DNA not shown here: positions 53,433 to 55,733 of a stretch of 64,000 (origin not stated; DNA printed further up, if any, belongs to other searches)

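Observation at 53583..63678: Same-strand array coupling a tripartite RND efflux pump to two oxygenases, one a GOLPH3-P450 fusion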

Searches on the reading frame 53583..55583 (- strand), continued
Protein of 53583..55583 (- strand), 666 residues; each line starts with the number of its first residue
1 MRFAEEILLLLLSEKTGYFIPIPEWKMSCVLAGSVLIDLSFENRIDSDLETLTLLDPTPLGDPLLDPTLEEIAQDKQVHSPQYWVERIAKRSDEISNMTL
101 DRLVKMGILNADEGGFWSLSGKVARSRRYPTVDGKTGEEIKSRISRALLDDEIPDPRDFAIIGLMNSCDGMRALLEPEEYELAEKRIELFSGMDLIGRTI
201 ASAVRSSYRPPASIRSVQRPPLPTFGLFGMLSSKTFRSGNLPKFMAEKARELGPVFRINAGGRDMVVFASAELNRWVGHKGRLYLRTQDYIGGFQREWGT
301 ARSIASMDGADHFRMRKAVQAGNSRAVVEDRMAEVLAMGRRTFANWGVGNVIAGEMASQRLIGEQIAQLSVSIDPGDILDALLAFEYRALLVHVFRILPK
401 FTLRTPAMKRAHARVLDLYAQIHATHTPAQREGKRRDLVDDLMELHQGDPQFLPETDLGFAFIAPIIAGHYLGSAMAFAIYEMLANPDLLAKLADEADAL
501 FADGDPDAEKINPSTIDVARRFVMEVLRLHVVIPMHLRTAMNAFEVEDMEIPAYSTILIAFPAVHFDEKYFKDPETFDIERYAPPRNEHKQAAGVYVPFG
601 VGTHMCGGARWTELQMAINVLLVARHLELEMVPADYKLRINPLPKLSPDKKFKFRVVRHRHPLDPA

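Call 41: fold_search(model_id=the predicted structure, library=pdb)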
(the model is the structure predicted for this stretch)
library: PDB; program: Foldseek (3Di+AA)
matches with E <= 10: 1701; with E <= 0.001: 1659
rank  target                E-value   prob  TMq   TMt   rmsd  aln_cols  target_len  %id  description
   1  7snm_A                1.9e-14  1.00  0.54  0.79   4.8       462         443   20  Lanosterol-bound P450 domain of the CYP51-ferredoxin fusion protein from Methylococcus capsulatus (released 2022-10-05)
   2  6a17                  2.2e-14  1.00  0.53  0.77   4.4       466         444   20  Crystal structure of CYP90B1 in complex with brassinazole (released 2019-06-12)
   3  7y9k_B                2.7e-14  1.00  0.55  0.77   4.6       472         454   19  Crystal structure of P450 BM3-TMK from Bacillus megaterium (released 2023-06-28)
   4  2j4s_A                2.7e-14  1.00  0.54  0.77   4.9       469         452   18  P450 BM3 heme domain in complex with DMSO (released 2007-05-15)
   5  4zdy                  3.1e-14  1.00  0.57  0.71  12.3       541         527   15  Saccharomyces cerevisiae CYP51 (Lanosterol 14-alpha demethylase) Y140F mutant complexed with itraconazole (released 2016-03-30)
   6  8gk3_J                3.8e-14  1.00  0.48  0.66   6.0       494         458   18  Cytochrome P450 3A7 in complex with Dehydroepiandrosterone sulfate (released 2023-07-26)
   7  7rya                  4.3e-14  1.00  0.56  0.69   5.5       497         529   15  S. CEREVISIAE CYP51 I471T MUTANT COMPLEXED WITH ITRACONAZOLE (released 2021-09-01)
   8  7snm_D                4.9e-14  1.00  0.54  0.80   4.9       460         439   21  Lanosterol-bound P450 domain of the CYP51-ferredoxin fusion protein from Methylococcus capsulatus (released 2022-10-05)
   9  7snm_C                5.1e-14  1.00  0.53  0.78   5.0       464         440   21  Lanosterol-bound P450 domain of the CYP51-ferredoxin fusion protein from Methylococcus capsulatus (released 2022-10-05)
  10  6a15                  5.4e-14  1.00  0.51  0.75   4.6       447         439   20  Structure of CYP90B1 in complex with cholesterol (released 2019-06-12)
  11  3ben_A                5.6e-14  1.00  0.54  0.77   4.8       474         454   18  Structure of N-(12-imidazolyl-dodecanoyl)-L-leucine inhibitor bound to the heme domain of Cytochrome P450-BM3 (released 2008-09-30)
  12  8hop_B                6.4e-14  1.00  0.55  0.79   4.6       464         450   18  Crystal structure of the P450 BM3 heme domain mutant F87A in complex with Im-C6-Nap-Tyr (released 2023-12-13)
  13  7wzm                  7.5e-14  1.00  0.55  0.78   4.3       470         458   22  Crystal structure of Cytochrome P450 184A1 from streptomyces avermitilis in complex with Oleic acid (released 2023-02-22)
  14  2ij2_B                7.5e-14  1.00  0.54  0.78   4.5       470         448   18  Atomic structure of the heme domain of flavocytochrome P450-BM3 (released 2006-11-07)
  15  7ydl_B                7.9e-14  1.00  0.54  0.77   4.9       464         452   17  Crystal structure of the P450 BM3 heme domain mutant F87A/T268I/A184V/A82T in complex with N-imidazolyl-hexanoyl-L-phe (released 2023-07-12)
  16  7y9k_A                8.2e-14  1.00  0.55  0.77   4.6       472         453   19  Crystal structure of P450 BM3-TMK from Bacillus megaterium (released 2023-06-28)
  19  8hos_B                9.7e-14  1.00  0.55  0.79   4.7       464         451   18  Crystal structure of the P450 BM3 heme domain mutant F87A in complex with Im-C6-Phe(4NO2)-Tyr (released 2023-12-13)
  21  5veu_A                9.7e-14  1.00  0.51  0.71   5.4       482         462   19  Human Cytochrome P450 3A5 (CYP3A5) (released 2017-11-15)
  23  4duc_A                1.0e-13  1.00  0.55  0.77   4.5       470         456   17  cytochrome P450 BM3h-2G9 MRI sensor, no ligand (released 2012-06-13)
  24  4hgh_A                1.1e-13  1.00  0.55  0.77   4.9       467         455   18  Crystal structure of P450 BM3 5F5 heme domain variant complexed with styrene (dataset I) (released 2013-05-01)
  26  2ij3_A                1.1e-13  1.00  0.54  0.77   5.0       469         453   18  Structure of the A264H mutant of cytochrome P450 BM3 (released 2006-11-07)
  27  2j4s_B                1.2e-13  1.00  0.55  0.78   4.4       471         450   17  P450 BM3 heme domain in complex with DMSO (released 2007-05-15)
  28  7ydl_A                1.2e-13  1.00  0.54  0.76   5.1       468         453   18  Crystal structure of the P450 BM3 heme domain mutant F87A/T268I/A184V/A82T in complex with N-imidazolyl-hexanoyl-L-phe (released 2023-07-12)
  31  4dua_A                1.4e-13  1.00  0.55  0.78   4.5       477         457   17  cytochrome P450 BM3h-9D7 MRI sensor, no ligand (released 2012-06-13)
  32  4d75                  1.4e-13  1.00  0.49  0.68   5.2       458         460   19  Cytochrome P450 3A4 bound to an inhibitor (released 2015-09-23)
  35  5e7y_B                1.6e-13  1.00  0.54  0.77   4.9       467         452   19  Crystal structure of P450 BM3 heme domain M7 variant (released 2017-01-25)
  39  6mcw                  1.6e-13  1.00  0.54  0.79   4.9       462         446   21  Crystal structure of the P450 domain of the CYP51-ferredoxin fusion protein from Methylococcus capsulatus, complex with  (released 2019-07-10)
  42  4hgi_B                1.7e-13  1.00  0.54  0.77   4.9       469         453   18  Crystal structure of P450 BM3 5F5 heme domain variant complexed with styrene (dataset II) (released 2013-05-01)
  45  2ij2_A                1.8e-13  1.00  0.55  0.78   4.8       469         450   18  Atomic structure of the heme domain of flavocytochrome P450-BM3 (released 2006-11-07)
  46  2ij3_B                1.8e-13  1.00  0.55  0.77   4.9       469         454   18  Structure of the A264H mutant of cytochrome P450 BM3 (released 2006-11-07)
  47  8hou_B                1.8e-13  1.00  0.55  0.79   4.4       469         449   18  Crystal structure of the P450 BM3 heme domain mutant F87A-T268V in complex with Im-N-C4-Phe-Phe (released 2023-12-13)
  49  7ydc_A                1.9e-13  1.00  0.54  0.77   5.0       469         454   19  Crystal structure of the P450 BM3 heme domain mutant F87L/T268V/V78C in complex with N-imidazolyl-pentanoyl-L-phenylal (released 2023-05-24)
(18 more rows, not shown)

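Call 43: find_related_loci(query=A1, collection=metagenome_contigs, flank=10000)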
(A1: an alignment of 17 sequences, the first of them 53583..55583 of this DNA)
Query A1 (666 aa) in metagenome_contigs; peptide patterns used: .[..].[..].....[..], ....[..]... (x = any residue, [..] = any of these).
185 stretches matched a pattern; 143 encode a relative of the query (tblastn E <= 1e-3); the best 80 are kept; 80 distinct loci.
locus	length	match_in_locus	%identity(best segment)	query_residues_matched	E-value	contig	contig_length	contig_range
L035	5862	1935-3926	81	1-664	0e+0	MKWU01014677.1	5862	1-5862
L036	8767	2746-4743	80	1-666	0e+0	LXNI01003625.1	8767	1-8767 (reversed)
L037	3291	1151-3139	71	1-664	0e+0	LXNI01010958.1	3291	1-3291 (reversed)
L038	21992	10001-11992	69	1-664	0e+0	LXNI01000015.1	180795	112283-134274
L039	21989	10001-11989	68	1-663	0e+0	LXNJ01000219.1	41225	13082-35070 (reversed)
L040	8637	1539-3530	70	1-663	0e+0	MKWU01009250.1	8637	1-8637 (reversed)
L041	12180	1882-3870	67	1-663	0e+0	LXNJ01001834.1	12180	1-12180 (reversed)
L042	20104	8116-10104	67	1-664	0e+0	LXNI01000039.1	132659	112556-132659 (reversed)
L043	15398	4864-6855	66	1-663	0e+0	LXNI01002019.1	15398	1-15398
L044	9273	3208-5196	67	1-664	0e+0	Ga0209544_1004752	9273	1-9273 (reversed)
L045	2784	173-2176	67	1-666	0e+0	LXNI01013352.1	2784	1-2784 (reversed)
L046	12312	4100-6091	67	1-663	0e+0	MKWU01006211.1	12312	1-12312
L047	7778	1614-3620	63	1-666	0e+0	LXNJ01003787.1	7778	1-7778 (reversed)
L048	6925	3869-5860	65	1-663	0e+0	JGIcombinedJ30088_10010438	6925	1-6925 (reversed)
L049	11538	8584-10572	64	1-663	0e+0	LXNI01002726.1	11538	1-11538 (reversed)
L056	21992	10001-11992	69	1-664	0e+0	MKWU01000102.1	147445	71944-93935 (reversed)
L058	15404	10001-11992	46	1-662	0e+0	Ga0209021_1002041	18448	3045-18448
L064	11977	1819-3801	45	1-663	0e+0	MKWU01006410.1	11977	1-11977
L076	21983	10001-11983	43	1-663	0e+0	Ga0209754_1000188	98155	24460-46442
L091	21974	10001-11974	42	5-664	8e-179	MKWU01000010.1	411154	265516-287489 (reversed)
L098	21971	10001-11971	43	5-663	1e-174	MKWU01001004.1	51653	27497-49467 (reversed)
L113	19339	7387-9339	43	16-666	9e-166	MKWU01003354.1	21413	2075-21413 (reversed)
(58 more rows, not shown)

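Call 49: search_protein_families(library=pfam, proteins=[L091:12021-13058:-, L058:8414-9811:-, L098:15837-18320:-, L011:18089-19207:-, L009:12099-14813:-, L014:14216-15745:+, L113:11406-12299:+, L076:15871-16746:+, L064:6925-7512:-, L056:18452-19345:+], max_evalue=0.001)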
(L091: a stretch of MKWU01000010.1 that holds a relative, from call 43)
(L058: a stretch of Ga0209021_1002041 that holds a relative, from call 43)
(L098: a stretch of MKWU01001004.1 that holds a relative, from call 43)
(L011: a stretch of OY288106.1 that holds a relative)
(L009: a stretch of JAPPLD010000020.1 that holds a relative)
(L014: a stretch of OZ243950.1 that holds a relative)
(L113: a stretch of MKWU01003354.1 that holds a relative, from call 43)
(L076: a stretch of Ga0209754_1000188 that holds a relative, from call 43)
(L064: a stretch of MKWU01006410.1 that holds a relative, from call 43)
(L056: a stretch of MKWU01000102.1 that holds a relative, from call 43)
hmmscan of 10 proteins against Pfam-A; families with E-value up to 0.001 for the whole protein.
L091:12021-13058:- (345 aa): 10 families
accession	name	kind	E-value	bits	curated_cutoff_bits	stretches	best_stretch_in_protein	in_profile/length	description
PF02353.26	CMAS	-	2.9e-19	69.9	27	1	49-275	10-236/273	Mycolic acid cyclopropane synthetase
PF08498.15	Sterol_MT_C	-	1.9e-16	60.3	21.7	1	282-344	3-65/66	Sterol methyltransferase C-terminal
PF08241.18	Methyltransf_11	-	2.9e-16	60.3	21.2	1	103-200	1-93/95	Methyltransferase domain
PF13847.12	Methyltransf_31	-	2.9e-15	56.7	27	1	97-212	2-119/145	Methyltransferase domain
PF13649.12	Methyltransf_25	-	7.7e-14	52.6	27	1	103-197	2-96/97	Methyltransferase domain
PF13489.12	Methyltransf_23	-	1.1e-09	38.7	27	1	93-253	15-163/164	Methyltransferase domain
PF08242.18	Methyltransf_12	-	2.4e-08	35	30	1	103-200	1-98/98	Methyltransferase domain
PF01209.24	Ubie_methyltran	-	1e-07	32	20.1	1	88-202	37-151/233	ubiE/COQ5 methyltransferase family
PF08003.17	Methyltransf_9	-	5e-05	22.8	23.8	1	82-169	100-184/315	Protein of unknown function (DUF1698)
PF01135.25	PCMT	-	0.0008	19.7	20.3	0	82-148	57-125/210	Protein-L-isoaspartate(D-aspartate) O-methyltransferase (PCMT)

L058:8414-9811:- (465 aa): 4 families
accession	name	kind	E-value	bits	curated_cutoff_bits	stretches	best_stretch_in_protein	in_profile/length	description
PF01593.30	Amino_oxidase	-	7.9e-14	52.2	19.8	1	25-299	1-277/443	Flavin containing amine oxidoreductase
PF13450.12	NAD_binding_8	-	5.1e-12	46.3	21.9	1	20-91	1-66/68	NAD(P)-binding Rossmann-like domain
PF01266.30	DAO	-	6.9e-06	26.3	27.9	1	17-54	1-37/353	FAD dependent oxidoreductase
PF13454.12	NAD_binding_9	-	1.2e-05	25.8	21.8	1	19-94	1-76/155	FAD-NAD(P)-binding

L098:15837-18320:- (827 aa): 4 families
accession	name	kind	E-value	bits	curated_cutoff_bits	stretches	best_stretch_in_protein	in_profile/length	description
PF03176.21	MMPL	-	1.2e-41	143.3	20.5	2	48-417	2-332/333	MMPL family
PF12349.14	Sterol-sensing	-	4.6e-12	46.5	22.3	1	657-780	5-128/153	Sterol-sensing domain of SREBP cleavage-activation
PF02460.24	Patched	-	3.2e-11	43.6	23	2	655-785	25-154/156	Patched SSD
PF00873.25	ACR_tran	-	4.3e-05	21.9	28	1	639-785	338-486/1021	AcrB/AcrD/AcrF family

L011:18089-19207:- (372 aa): 11 families
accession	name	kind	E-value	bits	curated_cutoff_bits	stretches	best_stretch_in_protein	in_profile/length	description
PF00175.26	NAD_binding_1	-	5.8e-18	66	22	1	138-248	2-106/109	Oxidoreductase NAD-binding domain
PF00037.32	Fer4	-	3.4e-09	36.6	21.1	1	335-357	2-24/24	4Fe-4S binding domain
PF00970.30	FAD_binding_6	-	4.9e-07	30.4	21.1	1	34-127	4-98/99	Oxidoreductase FAD-binding domain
PF12838.12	Fer4_7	-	1e-06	29.5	27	0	327-355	28-52/52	4Fe-4S dicluster domain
PF12797.12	Fer4_2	-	2.6e-06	27.5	24.5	1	335-353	4-22/22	4Fe-4S binding domain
PF14697.11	Fer4_21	-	4e-06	27.3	35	0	336-356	3-26/59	4Fe-4S dicluster domain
PF12837.12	Fer4_6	-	6.8e-06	26.2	25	1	336-356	4-24/24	4Fe-4S binding domain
PF13484.11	Fer4_16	-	0.00012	23.2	30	0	340-359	1-20/66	4Fe-4S double cluster binding domain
PF13187.11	Fer4_9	-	0.00023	21.5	27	0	282-356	1-52/52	4Fe-4S dicluster domain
PF13237.11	Fer4_10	-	0.00037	20.8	25.5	0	335-353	3-21/53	4Fe-4S dicluster domain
PF13183.11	Fer4_8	-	0.00077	20.4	27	0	281-354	3-67/68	4Fe-4S dicluster domain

L009:12099-14813:- (904 aa): 2 families
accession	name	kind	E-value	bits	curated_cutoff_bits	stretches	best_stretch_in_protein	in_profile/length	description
PF00593.30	TonB_dep_Rec_b-barrel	-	3.4e-32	113.3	27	1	326-853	50-436/436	TonB dependent receptor-like, beta-barrel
PF07715.20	Plug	-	1e-13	52.2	23.9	1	83-190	2-107/107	TonB-dependent Receptor Plug Domain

L014:14216-15745:+ (509 aa): 7 families
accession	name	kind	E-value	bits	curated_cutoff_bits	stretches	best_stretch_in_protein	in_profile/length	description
PF01435.24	Peptidase_M48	-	2.1e-34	119.4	20.3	1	99-286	2-185/186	Peptidase family M48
PF13428.12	TPR_14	-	1.6e-08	34.9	23.5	1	408-446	6-44/44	Tetratricopeptide repeat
PF14559.12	TPR_19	-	2.1e-07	31.6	25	1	383-444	5-66/68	Tetratricopeptide repeat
PF13432.12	TPR_16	-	7.7e-07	29.9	32.7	1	374-436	2-64/65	Tetratricopeptide repeat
PF12895.13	ANAPC3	-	4.3e-06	27.4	27.2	1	399-446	19-65/82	Anaphase-promoting complex, cyclosome, subunit 3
PF07719.23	TPR_2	-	2.2e-05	24.7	27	0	407-428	5-26/34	Tetratricopeptide repeat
PF13174.12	TPR_6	-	2.7e-05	24.9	26.3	0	338-365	4-31/33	Tetratricopeptide repeat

L113:11406-12299:+ (297 aa): 0 families

L076:15871-16746:+ (291 aa): 2 families
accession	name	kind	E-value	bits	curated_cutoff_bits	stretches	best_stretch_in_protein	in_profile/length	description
PF17131.11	LolA_like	-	1.1e-60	204.9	30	1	107-289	3-184/184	Outer membrane lipoprotein-sorting protein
PF07044.18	DUF1329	-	2.8e-07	30.6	23.1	1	94-154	128-191/368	Protein of unknown function (DUF1329)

L064:6925-7512:- (195 aa): 0 families

L056:18452-19345:+ (297 aa): 0 families
